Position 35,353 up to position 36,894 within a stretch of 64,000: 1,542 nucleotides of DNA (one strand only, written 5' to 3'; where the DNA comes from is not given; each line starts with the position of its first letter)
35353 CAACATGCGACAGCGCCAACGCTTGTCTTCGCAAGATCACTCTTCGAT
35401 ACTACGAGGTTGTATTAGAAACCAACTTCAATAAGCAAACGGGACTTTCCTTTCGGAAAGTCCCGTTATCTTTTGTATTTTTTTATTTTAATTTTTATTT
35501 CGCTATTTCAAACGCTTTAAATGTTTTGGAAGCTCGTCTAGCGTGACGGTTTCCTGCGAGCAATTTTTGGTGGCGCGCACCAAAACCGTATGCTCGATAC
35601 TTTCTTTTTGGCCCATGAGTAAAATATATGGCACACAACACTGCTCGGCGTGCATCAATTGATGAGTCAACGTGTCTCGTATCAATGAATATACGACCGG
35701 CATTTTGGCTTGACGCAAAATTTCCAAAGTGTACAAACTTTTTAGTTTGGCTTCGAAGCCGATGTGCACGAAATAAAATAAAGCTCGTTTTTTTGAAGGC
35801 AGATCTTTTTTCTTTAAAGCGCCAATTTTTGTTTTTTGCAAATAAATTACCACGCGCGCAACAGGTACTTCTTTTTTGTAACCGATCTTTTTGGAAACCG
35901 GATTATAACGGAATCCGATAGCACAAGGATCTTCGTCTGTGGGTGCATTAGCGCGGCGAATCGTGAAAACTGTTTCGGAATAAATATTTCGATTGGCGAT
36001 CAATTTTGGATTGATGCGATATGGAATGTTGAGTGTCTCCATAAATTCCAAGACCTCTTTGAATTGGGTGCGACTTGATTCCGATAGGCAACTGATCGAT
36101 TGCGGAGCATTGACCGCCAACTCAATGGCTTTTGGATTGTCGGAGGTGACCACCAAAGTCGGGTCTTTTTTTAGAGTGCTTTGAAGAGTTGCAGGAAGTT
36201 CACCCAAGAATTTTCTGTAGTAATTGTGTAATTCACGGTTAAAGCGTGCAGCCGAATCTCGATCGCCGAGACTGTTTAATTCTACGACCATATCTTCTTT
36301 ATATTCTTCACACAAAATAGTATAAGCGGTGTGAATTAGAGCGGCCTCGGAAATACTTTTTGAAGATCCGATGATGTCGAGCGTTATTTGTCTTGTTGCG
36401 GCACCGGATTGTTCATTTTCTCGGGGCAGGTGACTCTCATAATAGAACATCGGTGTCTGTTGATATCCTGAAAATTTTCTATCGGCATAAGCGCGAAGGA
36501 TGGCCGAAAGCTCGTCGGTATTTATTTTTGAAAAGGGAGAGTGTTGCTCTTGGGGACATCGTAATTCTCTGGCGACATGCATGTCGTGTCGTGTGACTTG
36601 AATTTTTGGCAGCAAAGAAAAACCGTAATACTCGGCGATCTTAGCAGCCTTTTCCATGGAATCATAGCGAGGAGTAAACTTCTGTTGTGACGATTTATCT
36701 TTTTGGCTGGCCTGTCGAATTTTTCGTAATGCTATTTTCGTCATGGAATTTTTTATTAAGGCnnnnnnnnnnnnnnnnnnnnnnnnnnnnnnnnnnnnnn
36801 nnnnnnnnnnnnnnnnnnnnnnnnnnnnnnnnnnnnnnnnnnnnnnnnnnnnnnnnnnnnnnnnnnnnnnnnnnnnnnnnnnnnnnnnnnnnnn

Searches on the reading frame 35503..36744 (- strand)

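Call 83: search_protein_families(library=pfam, proteins=[window:35503-36744:-], max_evalue=0.001)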
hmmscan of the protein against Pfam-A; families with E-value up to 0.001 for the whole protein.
window:35503-36744:- (413 aa): 1 family
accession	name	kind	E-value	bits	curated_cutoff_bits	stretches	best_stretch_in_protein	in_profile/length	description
PF03129.25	HGTP_anticodon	-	4.1e-07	30.5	21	1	341-411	23-93/94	Anticodon binding domain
